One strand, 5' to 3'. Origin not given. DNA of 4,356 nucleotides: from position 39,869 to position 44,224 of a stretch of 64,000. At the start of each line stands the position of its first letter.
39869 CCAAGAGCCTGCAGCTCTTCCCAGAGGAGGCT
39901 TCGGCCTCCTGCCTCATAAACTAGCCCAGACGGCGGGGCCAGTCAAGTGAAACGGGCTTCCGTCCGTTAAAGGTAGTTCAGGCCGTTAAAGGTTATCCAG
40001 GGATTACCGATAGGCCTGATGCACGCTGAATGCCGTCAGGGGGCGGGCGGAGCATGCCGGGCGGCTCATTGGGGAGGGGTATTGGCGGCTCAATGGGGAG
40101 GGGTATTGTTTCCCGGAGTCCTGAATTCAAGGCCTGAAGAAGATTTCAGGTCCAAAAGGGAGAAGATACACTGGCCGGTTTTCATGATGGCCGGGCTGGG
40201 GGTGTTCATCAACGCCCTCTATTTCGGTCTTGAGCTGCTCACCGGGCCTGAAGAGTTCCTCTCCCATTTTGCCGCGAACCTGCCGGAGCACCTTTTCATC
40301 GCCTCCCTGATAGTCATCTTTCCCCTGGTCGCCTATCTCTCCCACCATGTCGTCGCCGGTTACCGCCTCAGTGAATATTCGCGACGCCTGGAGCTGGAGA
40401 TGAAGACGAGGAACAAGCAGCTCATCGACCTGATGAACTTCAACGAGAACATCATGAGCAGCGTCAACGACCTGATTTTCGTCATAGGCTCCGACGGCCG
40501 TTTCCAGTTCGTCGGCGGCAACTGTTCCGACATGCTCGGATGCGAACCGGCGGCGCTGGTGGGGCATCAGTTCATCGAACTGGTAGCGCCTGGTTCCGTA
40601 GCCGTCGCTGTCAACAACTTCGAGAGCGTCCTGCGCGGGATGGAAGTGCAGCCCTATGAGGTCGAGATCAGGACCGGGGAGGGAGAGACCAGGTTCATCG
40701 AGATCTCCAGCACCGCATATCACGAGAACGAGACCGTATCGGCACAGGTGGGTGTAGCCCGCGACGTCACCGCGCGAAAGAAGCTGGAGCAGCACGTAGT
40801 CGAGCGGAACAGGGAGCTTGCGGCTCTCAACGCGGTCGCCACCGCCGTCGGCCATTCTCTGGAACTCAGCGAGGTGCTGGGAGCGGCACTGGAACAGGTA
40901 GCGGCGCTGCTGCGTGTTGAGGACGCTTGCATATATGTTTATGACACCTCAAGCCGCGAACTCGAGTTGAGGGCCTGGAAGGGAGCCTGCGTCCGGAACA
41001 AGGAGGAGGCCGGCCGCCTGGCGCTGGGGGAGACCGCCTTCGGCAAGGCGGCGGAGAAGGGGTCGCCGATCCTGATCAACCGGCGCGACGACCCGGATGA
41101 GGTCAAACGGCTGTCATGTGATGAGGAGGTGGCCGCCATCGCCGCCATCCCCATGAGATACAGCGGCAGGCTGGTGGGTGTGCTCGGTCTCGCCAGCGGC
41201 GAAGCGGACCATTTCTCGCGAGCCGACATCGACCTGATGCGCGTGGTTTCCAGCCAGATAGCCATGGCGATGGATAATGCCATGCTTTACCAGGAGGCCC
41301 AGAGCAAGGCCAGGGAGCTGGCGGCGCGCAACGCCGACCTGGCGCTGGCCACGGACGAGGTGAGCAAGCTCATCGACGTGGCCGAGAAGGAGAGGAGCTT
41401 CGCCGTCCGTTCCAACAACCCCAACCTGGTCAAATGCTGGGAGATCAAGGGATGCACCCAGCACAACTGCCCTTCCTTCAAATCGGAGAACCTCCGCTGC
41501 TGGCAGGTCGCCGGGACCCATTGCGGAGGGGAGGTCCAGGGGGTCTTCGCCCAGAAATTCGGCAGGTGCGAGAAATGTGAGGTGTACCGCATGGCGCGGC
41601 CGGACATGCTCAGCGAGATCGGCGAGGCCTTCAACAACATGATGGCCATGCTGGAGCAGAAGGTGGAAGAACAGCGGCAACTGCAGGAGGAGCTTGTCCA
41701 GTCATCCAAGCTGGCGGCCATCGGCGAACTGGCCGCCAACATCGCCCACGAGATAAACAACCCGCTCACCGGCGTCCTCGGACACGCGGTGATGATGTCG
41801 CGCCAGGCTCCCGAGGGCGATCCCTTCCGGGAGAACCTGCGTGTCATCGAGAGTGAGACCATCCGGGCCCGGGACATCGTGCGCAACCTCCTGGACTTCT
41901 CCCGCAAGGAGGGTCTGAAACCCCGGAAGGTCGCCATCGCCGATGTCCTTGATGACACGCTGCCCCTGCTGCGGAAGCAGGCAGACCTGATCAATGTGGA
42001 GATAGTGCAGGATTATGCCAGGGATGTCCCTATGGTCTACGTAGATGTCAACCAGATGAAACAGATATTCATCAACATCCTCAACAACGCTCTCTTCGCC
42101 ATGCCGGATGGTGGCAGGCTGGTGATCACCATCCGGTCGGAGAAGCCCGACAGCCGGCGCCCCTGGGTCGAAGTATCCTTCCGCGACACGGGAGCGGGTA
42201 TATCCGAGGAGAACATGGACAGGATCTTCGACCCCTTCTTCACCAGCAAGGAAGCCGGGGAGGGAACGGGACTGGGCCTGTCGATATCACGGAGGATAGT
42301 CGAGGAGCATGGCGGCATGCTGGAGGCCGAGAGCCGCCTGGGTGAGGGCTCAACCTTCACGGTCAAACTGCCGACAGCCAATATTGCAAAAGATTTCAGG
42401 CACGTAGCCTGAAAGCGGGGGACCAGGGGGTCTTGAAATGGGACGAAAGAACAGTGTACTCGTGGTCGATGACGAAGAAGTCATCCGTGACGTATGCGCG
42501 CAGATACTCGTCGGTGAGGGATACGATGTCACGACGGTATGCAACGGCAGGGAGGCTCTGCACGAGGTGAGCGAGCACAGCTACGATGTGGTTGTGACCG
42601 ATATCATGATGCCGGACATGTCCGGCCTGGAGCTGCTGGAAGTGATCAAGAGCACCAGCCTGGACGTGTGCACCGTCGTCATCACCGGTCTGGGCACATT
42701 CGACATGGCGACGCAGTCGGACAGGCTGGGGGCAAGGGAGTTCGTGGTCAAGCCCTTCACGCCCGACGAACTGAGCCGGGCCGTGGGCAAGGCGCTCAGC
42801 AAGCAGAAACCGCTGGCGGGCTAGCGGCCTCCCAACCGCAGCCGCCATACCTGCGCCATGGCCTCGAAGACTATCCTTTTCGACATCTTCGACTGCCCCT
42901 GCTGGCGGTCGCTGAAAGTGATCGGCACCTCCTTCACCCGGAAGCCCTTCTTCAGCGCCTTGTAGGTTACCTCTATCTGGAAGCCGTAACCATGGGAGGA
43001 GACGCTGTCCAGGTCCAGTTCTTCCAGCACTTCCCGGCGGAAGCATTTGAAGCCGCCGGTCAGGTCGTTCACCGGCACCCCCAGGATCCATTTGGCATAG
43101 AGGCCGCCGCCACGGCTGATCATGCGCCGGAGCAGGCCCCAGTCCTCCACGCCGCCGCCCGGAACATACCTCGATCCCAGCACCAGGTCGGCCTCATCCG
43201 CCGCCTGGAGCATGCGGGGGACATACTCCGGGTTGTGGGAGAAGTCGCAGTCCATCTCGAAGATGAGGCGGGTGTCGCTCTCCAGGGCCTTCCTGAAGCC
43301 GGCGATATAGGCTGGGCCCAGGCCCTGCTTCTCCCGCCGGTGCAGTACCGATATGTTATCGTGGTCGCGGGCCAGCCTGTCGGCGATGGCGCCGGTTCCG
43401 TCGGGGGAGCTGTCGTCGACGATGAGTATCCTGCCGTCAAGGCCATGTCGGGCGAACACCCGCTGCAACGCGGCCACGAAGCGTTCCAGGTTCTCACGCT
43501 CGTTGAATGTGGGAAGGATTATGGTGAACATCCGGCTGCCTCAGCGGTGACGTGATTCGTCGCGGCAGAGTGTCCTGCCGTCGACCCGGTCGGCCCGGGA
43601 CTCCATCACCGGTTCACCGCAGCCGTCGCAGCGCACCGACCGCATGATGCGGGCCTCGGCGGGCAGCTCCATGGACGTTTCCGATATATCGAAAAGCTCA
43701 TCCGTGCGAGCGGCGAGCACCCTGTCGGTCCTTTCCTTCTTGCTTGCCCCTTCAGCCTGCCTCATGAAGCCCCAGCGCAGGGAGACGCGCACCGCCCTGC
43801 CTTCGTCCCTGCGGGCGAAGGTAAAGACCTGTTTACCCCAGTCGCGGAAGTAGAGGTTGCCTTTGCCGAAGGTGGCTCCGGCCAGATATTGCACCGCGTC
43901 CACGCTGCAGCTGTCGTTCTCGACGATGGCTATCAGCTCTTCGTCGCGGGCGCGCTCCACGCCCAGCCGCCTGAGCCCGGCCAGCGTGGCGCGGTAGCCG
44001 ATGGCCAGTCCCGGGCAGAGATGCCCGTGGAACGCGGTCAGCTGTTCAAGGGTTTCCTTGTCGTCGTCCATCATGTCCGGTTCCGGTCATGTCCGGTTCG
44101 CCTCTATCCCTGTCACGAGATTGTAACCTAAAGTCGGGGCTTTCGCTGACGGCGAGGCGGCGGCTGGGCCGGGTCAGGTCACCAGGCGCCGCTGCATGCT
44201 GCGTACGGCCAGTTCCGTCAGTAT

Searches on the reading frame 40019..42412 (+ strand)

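Call 53: search_protein_families(library=pfam, proteins=[window:40019-42412:+], max_evalue=0.00001)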
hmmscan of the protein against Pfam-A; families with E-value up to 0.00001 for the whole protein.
window:40019-42412:+ (797 aa): 7 families
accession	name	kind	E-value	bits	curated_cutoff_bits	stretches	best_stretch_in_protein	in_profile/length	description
PF02518.31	HATPase_c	-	3.4e-27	95.5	26.4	1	676-787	2-110/111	Histidine kinase-, DNA gyrase B-, and HSP90-like ATPase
PF13185.12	GAF_2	-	8.3e-19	68.6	28.6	1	281-419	2-136/136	GAF domain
PF00512.31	HisKA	-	3.5e-15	56.2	26.9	1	569-631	3-64/66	His Kinase A (phospho-acceptor) domain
PF01590.32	GAF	-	6.8e-15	56.2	22.4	1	283-417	2-132/133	GAF domain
PF13492.12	GAF_3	-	1.1e-11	45.7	27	1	283-420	2-129/129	GAF domain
PF08448.16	PAS_4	-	3.3e-10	40.6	23.1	1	148-254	3-109/110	PAS fold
PF13426.13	PAS_9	-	4.1e-06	27.4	27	1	151-252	2-103/103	PAS domain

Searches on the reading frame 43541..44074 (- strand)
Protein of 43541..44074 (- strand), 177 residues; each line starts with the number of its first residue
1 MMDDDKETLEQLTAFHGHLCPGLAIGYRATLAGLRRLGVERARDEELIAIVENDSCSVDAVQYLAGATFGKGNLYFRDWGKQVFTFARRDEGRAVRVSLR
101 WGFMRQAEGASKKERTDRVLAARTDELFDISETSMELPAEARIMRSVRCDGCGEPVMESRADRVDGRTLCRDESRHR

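Call 53: search_protein_families(library=pfam, proteins=[window:43541-44074:-], max_evalue=0.00001)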
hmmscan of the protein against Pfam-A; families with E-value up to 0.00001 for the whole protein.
window:43541-44074:- (177 aa): 2 families
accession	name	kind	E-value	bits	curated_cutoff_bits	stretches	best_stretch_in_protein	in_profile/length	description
PF02663.19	FmdE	-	3.4e-38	131.1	22.9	1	15-125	1-121/133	FmdE, Molybdenum formylmethanofuran dehydrogenase operon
PF01258.23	zf-dskA_traR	-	2.3e-06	27.9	24.9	1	147-172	5-29/36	Prokaryotic dksA/traR C4-type zinc finger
